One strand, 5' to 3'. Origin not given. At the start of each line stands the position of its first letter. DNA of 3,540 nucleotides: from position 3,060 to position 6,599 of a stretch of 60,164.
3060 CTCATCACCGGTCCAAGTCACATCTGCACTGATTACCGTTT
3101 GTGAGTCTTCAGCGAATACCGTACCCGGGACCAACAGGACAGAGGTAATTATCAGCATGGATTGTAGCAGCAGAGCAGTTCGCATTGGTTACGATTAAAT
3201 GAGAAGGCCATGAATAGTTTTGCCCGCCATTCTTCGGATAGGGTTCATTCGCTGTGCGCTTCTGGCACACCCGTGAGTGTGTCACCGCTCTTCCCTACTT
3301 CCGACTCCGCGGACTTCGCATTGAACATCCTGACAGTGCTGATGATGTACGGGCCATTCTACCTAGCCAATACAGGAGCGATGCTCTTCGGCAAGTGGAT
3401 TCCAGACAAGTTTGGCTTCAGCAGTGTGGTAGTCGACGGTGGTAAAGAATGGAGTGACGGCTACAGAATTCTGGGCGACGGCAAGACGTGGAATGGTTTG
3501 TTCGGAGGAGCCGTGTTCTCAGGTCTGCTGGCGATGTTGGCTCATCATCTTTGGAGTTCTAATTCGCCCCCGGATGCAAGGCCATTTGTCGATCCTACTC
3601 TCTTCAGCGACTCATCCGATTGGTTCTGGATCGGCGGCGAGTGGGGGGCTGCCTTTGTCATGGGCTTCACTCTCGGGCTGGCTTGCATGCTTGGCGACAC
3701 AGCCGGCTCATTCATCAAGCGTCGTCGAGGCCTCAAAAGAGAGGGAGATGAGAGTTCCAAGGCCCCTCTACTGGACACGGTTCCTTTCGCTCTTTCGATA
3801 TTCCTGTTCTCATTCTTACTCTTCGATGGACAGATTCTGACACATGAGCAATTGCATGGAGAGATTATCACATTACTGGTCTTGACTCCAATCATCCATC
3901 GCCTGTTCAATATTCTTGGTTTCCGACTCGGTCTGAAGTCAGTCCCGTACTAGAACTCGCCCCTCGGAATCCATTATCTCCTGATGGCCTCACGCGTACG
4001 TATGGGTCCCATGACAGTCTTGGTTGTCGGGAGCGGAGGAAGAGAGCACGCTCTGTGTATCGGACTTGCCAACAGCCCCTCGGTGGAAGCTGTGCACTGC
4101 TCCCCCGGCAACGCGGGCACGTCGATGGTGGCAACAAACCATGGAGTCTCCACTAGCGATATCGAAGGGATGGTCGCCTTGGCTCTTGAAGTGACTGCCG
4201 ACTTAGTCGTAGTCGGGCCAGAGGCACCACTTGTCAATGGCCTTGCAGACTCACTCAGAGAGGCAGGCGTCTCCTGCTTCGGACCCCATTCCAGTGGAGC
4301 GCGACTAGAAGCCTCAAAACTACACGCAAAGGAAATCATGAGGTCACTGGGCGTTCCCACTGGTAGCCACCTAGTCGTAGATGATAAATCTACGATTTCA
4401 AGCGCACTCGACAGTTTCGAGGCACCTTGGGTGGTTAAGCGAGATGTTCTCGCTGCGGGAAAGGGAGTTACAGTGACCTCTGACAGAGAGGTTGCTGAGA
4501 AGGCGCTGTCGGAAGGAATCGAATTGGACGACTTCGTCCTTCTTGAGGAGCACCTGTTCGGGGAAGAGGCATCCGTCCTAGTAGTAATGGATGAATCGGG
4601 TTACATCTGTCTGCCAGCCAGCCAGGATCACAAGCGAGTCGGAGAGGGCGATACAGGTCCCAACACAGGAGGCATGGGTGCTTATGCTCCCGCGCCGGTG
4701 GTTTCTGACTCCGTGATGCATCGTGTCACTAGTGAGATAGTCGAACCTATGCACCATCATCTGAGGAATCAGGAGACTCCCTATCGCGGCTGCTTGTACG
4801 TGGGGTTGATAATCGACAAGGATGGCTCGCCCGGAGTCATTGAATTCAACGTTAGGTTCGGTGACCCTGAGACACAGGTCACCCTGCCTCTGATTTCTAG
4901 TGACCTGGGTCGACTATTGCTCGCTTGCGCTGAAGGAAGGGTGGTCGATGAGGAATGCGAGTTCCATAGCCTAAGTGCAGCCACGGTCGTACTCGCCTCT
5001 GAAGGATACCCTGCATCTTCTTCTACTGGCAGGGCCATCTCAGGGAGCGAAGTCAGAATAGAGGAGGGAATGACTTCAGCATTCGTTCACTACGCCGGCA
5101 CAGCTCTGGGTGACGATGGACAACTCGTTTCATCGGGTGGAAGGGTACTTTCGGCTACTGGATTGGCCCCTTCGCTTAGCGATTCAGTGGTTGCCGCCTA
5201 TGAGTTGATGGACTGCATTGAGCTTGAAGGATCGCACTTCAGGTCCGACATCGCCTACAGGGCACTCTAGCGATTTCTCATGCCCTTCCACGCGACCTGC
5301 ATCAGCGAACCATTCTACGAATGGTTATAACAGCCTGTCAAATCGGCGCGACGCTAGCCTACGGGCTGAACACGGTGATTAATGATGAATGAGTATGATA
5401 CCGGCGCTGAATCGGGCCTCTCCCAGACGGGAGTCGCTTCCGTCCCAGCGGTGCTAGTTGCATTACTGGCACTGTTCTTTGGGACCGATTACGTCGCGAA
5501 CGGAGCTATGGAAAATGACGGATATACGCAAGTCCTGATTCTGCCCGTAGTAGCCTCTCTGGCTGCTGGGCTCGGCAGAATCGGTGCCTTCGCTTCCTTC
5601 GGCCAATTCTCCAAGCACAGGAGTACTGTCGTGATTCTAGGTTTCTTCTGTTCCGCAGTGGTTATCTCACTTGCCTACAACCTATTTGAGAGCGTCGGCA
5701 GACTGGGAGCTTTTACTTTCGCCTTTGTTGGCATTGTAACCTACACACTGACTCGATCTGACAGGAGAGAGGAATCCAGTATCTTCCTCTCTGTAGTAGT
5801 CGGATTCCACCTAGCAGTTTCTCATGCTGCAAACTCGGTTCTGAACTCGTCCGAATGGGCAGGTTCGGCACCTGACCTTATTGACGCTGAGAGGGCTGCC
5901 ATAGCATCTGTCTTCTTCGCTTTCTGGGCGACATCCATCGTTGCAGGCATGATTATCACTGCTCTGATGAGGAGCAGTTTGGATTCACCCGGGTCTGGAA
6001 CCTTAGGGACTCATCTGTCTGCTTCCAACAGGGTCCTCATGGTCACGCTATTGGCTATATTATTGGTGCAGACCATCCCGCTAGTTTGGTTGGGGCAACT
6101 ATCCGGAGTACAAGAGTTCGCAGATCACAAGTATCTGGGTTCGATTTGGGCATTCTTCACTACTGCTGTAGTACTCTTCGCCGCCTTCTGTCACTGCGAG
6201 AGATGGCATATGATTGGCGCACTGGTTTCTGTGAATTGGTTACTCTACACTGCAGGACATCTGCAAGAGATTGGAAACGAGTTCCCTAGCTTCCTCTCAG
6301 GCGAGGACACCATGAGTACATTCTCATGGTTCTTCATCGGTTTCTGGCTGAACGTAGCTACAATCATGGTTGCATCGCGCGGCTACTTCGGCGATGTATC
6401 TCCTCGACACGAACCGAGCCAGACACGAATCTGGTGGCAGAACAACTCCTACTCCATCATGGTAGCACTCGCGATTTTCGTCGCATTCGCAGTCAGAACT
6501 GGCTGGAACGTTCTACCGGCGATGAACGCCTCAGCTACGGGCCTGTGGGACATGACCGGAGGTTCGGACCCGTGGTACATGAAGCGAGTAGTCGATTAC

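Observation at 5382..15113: A 3243-aa single-ORF oligosaccharyltransferase: AglB/STT3 core between an extra polytopic N-terminal module and an about 1750-aa extracellular adhesin-like extension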

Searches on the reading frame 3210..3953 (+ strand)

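Call 9: search_protein_families(library=pfam, proteins=[window:3210-3953:+], max_evalue=0.001)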
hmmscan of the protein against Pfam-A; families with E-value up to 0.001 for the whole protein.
window:3210-3953:+ (247 aa): 2 families
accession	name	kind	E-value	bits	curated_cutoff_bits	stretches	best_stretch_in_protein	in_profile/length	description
PF01864.22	CarS-like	-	2.2e-23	83.6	22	2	148-247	87-175/175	CDP-archaeol synthase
PF01148.25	CTP_transf_1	-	5.1e-08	33.5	24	1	91-179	169-234/264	Cytidylyltransferase family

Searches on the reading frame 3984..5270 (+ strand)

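Call 9: search_protein_families(library=pfam, proteins=[window:3984-5270:+], max_evalue=0.001)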
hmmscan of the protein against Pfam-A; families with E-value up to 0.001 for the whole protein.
window:3984-5270:+ (428 aa): 5 families
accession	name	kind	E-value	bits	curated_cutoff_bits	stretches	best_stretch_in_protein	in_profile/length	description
PF01071.24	GARS_A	-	2.8e-57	194.2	27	1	110-297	1-194/194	Phosphoribosylglycinamide synthetase, ATP-grasp (A) domain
PF02844.21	GARS_N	-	9.2e-35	119.8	29.5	1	10-109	1-100/100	Phosphoribosylglycinamide synthetase, N domain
PF02843.22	GARS_C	-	6.3e-23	81.4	34.8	1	332-426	1-92/92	Phosphoribosylglycinamide synthetase, C domain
PF02222.28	ATP-grasp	-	1e-09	38.7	27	1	119-214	3-101/179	ATP-grasp domain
PF02655.19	ATP-grasp_3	-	2.5e-05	24.9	23.2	1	112-293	4-158/160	ATP-grasp domain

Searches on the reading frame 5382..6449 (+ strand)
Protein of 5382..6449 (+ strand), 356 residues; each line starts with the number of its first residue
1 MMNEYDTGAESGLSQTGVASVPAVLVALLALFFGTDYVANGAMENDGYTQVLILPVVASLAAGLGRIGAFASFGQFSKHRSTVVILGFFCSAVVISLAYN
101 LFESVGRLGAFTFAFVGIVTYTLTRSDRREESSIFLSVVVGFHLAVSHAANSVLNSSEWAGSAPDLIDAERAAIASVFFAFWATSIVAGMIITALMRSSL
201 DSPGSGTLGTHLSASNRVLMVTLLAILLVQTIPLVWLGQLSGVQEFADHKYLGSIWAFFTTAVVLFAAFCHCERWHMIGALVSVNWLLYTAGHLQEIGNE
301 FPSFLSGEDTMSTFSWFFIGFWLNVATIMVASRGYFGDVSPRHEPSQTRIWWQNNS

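Call 21: search_solved_structures(query=A1, max_evalue=10)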
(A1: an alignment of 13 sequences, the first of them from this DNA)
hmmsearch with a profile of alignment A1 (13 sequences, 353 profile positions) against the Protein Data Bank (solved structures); distinct sequences matched with E-value up to 10: 2.
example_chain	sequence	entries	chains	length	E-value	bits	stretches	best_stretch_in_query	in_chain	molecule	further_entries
8j8j_D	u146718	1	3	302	0.18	14.1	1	244-290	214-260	Decaprenyl-phosphate phosphoribosyltransferase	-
8j8k_A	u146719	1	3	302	0.18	14.1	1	244-290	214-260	Decaprenyl-phosphate phosphoribosyltransferase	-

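Call 28: search_protein_representatives(alignment_id=A1)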
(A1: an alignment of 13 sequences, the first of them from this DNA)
Query: 13 sequences, 353 profile positions. Proteins with E-value up to 0.001 (for the whole library): 57; up to 1e-10: 37; up to 1e-30: 20. The best 57 are listed.
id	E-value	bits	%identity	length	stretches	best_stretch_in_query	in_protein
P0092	1.1e-124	432.6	-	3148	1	1-353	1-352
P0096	1.2e-124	432.4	-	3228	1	1-353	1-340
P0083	2.9e-124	431.2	-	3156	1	15-353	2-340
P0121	7.7e-116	403.5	-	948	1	12-353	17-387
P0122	5.0e-93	328.5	-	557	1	1-353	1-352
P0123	4.2e-74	266.2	-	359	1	1-352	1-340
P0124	5.9e-70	252.6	-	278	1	1-247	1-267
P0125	2.9e-68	247.0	-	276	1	1-266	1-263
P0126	2.7e-65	237.2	-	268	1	1-238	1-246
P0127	1.1e-63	231.9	-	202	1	192-343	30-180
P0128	3.9e-50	187.4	-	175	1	69-239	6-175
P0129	2.0e-43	165.3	-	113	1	261-353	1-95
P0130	2.6e-42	161.7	-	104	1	218-315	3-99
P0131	8.8e-40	153.3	-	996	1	1-352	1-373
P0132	6.4e-39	150.5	-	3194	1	1-352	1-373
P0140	3.5e-27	111.9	-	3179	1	1-351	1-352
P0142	7.5e-26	107.5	-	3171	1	28-352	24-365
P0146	5.0e-19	85.0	-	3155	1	30-352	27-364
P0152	8.2e-14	67.9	-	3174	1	45-352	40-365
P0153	1.3e-13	67.3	-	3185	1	4-348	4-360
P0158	6.8e-09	51.7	-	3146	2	154-350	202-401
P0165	4.8e-07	45.6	-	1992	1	245-352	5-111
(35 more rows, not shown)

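Call 29: list_cluster_members(proteins=[P0132, P0140, P0142, P0146, P0152, P0153, P0158, P0123, P0165, P0096])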
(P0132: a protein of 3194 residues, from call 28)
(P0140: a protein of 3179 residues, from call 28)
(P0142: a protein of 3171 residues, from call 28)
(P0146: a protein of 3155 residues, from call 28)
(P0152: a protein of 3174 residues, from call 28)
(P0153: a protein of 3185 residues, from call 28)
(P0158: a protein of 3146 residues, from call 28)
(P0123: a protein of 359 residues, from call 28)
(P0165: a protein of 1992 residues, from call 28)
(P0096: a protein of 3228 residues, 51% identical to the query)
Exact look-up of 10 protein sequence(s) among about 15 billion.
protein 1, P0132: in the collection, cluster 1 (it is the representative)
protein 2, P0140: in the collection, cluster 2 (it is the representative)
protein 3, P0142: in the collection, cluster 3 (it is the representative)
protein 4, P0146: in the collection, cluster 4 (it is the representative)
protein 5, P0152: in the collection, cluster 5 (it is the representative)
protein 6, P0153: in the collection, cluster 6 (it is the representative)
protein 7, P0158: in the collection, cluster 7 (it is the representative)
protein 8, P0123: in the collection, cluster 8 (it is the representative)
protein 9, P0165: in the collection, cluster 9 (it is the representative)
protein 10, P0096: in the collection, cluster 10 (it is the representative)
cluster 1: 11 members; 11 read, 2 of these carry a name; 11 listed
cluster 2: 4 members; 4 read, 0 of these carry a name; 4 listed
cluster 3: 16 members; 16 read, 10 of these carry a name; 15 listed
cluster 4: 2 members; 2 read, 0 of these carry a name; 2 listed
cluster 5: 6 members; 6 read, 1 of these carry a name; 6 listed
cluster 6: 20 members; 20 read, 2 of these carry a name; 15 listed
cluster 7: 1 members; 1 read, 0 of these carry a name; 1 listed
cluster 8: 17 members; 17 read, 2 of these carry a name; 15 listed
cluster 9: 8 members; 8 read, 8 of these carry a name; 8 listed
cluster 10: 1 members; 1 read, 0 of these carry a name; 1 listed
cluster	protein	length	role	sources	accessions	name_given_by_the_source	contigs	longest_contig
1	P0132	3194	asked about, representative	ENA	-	-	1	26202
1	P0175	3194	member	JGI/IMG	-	asparagine N-glycosylation enzyme membrane subunit Stt3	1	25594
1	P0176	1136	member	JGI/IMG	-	hypothetical protein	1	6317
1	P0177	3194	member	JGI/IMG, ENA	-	-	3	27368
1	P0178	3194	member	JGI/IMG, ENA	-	-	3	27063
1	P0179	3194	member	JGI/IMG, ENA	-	-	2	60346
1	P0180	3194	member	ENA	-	-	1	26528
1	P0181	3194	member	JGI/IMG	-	-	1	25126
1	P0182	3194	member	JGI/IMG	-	-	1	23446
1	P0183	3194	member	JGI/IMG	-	-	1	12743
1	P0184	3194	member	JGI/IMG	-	-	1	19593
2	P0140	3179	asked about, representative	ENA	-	-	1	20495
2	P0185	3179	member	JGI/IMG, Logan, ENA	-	-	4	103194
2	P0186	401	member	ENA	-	-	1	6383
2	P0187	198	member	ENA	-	-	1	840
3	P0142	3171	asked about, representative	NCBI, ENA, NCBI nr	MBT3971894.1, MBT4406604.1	MAG: hypothetical protein HOE92_06725 [Euryarchaeota archaeon] | hypothetical protein [Euryarchaeota archaeon]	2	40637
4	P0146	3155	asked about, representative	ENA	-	-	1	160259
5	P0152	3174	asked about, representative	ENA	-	-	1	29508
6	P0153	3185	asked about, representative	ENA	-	-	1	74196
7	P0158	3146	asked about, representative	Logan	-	-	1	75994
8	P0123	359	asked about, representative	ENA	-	-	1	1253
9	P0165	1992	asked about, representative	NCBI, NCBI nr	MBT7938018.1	MAG: hypothetical protein HN696_02525, partial [Euryarchaeota archaeon] | hypothetical protein [Euryarchaeota archaeon]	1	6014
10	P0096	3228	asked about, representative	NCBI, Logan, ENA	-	-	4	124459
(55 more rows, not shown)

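Call 30: predict_structure(alignment_id=A1)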
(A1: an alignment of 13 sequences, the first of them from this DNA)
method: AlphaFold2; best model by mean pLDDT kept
length: 356 residues; sequences in the alignment: 13
mean_pLDDT: 79.4   pTM: 0.77
mean pLDDT of the five models: 79.4, 75.2, 72.1, 72.1, 69.6
residues with pLDDT >= 90: 78; 70-90: 200; 50-70: 63; < 50: 15
segments of 3 or more residues with pLDDT < 50: 1-14
pLDDT, mean of each block of 10 residues (from residue 1): 38 60 90 84 60 87 88 61 87 77 70 93 86 92 89 81 88 89 92 73 61 65 91 87 84 88 90 82 91 83 80 87 86 60 69 65
secondary structure, 60 per line:
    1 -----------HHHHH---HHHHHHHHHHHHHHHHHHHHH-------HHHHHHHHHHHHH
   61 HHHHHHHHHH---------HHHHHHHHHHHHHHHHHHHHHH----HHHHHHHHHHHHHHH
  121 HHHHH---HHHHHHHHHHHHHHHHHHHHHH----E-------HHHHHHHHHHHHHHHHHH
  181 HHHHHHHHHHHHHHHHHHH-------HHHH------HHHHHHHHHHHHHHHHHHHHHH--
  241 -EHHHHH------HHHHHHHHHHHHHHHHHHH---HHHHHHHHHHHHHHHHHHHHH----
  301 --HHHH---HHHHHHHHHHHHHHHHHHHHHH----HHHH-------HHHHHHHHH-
elements in order: H12-16 H20-40 H48-70 H80-101 H106-125 H129-150 H163-199 H207-210 H217-238 H243-247 H254-272 H276-296 H303-306 H310-331 H336-339 H347-355

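Call 33: fold_search(model_id=the predicted structure, library=pdb)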
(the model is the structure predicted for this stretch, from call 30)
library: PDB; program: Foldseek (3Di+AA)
matches with E <= 10: 173; with E <= 0.001: 0
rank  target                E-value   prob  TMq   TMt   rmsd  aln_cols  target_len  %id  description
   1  9lli_R                4.4e-01  0.08  0.11  0.11  28.5       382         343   11  Cryo-EM structure of D1R in complex with de novo designed GEM targeting TM1/2/4 and GEM targeting TM3/4/5, and negativ (released 2026-03-04)
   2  5l7i_A                4.9e-01  0.12  0.15  0.11  33.3       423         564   12  Structure of human Smoothened in complex with Vismodegib (released 2016-07-20)
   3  5l7d_B                4.9e-01  0.10  0.12  0.09  33.1       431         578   11  Structure of human Smoothened in complex with cholesterol (released 2016-07-20)
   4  5wiv                  5.8e-01  0.10  0.13  0.12  29.8       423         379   11  Structure of the sodium-bound human D4 Dopamine receptor in complex with Nemonapride (released 2017-10-18)
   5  7c61_A                6.9e-01  0.09  0.13  0.13  28.4       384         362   12  Crystal structure of 5-HT1B-BRIL and SRP2070_Fab complex (released 2020-07-29)
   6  9u80_R                7.1e-01  0.11  0.15  0.14  31.2       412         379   13  Cryo-EM structure of conivaptan-bound human vasopressin V2 receptor complex with Fab (released 2025-12-10)
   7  5tvn                  8.8e-01  0.08  0.11  0.10  29.7       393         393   12  Crystal structure of the LSD-bound 5-HT2B receptor (released 2017-02-01)
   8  5zkb                  8.8e-01  0.07  0.12  0.11  27.3       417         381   12  Crystal structure of rationally thermostabilized M2 muscarinic acetylcholine receptor bound with AF-DX 384 (released 2018-11-21)
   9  7uni_C                9.1e-01  0.18  0.16  0.20  16.9       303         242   12  De novo designed chlorophyll dimer protein with Zn pheophorbide a methyl ester, SP2-ZnPPaM (released 2023-04-19)
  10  7voj_A                9.1e-01  0.16  0.19  0.17  21.5       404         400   10  Al-bound structure of the AtALMT1 mutant M60A (released 2021-12-01)
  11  7unh_A                1.1e+00  0.14  0.15  0.19  17.4       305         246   13  De novo designed chlorophyll dimer protein in apo state, SP2 (released 2023-04-19)
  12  5wiu                  1.1e+00  0.06  0.11  0.11  29.6       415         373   12  Structure of the human D4 Dopamine receptor in complex with Nemonapride (released 2017-10-18)
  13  8wx2_A                1.2e+00  0.07  0.13  0.13  18.7       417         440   13  Cryo-EM structure of human SLC15A3 (dimer) (released 2023-12-06)
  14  7uni_A                1.3e+00  0.14  0.16  0.20  16.9       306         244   12  De novo designed chlorophyll dimer protein with Zn pheophorbide a methyl ester, SP2-ZnPPaM (released 2023-04-19)
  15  6kux                  1.3e+00  0.06  0.13  0.12  29.4       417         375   13  Crystal structures of the alpha2A adrenergic receptor in complex with an antagonist RSC. (released 2019-12-04)
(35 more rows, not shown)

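Call 46: find_related_loci(query=A1, collection=genome_contigs, flank=10000)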
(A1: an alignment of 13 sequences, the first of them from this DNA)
Query A1 (356 aa) in genome_contigs; peptide patterns used: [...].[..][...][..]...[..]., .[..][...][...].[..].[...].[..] (x = any residue, [..] = any of these).
170 stretches matched a pattern; 123 encode a relative of the query (tblastn E <= 1e-3); the best 80 are kept; 80 distinct loci.
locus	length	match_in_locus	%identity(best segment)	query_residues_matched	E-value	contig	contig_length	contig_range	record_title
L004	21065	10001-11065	78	2-356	0e+0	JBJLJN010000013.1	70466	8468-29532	MAG: Candidatus Thalassarchaeum sp. isolate LRMED-030 Thalassarchaeum-LRMED-030-C347, whole genome shotgun sequence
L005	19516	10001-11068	74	1-356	0e+0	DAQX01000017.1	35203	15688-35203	MAG TPA_asm: Euryarchaeota archaeon UBA86 UBA86_contig_28717, whole genome shotgun sequence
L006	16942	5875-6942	77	1-356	4e-178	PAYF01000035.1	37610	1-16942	MAG: Methanobacteriota archaeon isolate SAT11 254043, whole genome shotgun sequence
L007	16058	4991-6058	74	1-356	9e-172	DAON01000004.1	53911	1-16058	MAG TPA_asm: Euryarchaeota archaeon UBA220 UBA220_contig_26331, whole genome shotgun sequence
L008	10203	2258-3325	75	1-356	2e-165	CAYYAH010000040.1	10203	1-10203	MAG TPA_asm: uncultured Candidatus Poseidoniales archaeon isolate SRP077602_co4_684 genome assembly, contig: NODE_12320_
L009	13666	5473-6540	78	1-356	0e+0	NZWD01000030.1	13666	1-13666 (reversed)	MAG: Methanobacteriota archaeon isolate NAT54 MHASMcontig_1457979, whole genome shotgun sequence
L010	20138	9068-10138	66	1-356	1e-149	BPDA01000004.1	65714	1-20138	MAG: Euryarchaeota archaeon CM1_200m.P32 DNA, sequence04, whole genome shotgun sequence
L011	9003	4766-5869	62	1-356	3e-148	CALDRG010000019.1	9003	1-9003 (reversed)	MAG TPA_asm: uncultured euryarchaeote isolate ERR599125_bin.45_CONCOCT_v1.1_MAG genome assembly, contig: ERZ841701.1811,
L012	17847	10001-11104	62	1-356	3e-147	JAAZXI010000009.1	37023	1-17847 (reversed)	MAG: Methanobacteriota archaeon isolate bin122s NODE_9_length_37023_cov_4.593270, whole genome shotgun sequence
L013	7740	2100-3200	62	2-356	3e-146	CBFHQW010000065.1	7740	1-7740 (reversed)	MAG: Candidatus Thalassarchaeum sp. isolate AGTU_8_bin_52_permissive genome assembly, contig: AGTU_8_bin_52_permissive_c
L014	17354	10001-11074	64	1-356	3e-146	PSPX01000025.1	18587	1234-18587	MAG: Methanobacteriota archaeon isolate Guaymas_22 scaffold_2122, whole genome shotgun sequence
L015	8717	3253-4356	62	1-356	5e-145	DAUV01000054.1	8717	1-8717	MAG TPA_asm: Euryarchaeota archaeon UBA623 UBA623_contig_50425, whole genome shotgun sequence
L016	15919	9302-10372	66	1-356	5e-144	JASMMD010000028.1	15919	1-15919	MAG: Candidatus Thalassarchaeum sp. isolate Arabian9_MAG_56 NODE_28_length_15919_cov_27.388524, whole genome shotgun seq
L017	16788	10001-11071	62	1-356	1e-131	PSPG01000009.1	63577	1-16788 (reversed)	MAG: Candidatus Thalassarchaeum betae isolate Cayman_51_deep scaffold_151, whole genome shotgun sequence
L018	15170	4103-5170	62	1-356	6e-125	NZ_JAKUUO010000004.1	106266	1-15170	MAG: Candidatus Thalassarchaeum betae isolate ALOHA_A2.5_135 A2.5-Thalassarchaeum-4_4, whole genome shotgun sequence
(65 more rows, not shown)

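Call 68: search_protein_families(library=pfam, alignment_id=A1, max_evalue=5)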
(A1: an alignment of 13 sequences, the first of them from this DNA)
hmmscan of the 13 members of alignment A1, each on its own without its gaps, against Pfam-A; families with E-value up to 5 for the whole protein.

A. member 1, seq(356 aa): 1 family
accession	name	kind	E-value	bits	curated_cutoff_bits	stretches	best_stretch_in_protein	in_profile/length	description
PF20664.2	DUF6814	-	1.1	9.9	25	0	23-77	16-70/71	Family of unknown function (DUF6814)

B. families by the number of members that match (of 13 scanned): 7 families
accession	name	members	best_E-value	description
PF04319.19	NifZ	1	0.19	NifZ domain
PF19992.4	DUF6427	1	0.19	Family of unknown function (DUF6427)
PF19660.4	DUF6163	1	0.36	Family of unknown function (DUF6163)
PF20460.3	DUF6713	1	0.53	Family of unknown function (DUF6713)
PF23605.1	FKS1_dom2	1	0.77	1,3-beta-glucan synthase component FKS1, second domain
PF20664.2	DUF6814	1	1.1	Family of unknown function (DUF6814)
PF14143.11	YrhC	1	3.8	YrhC-like protein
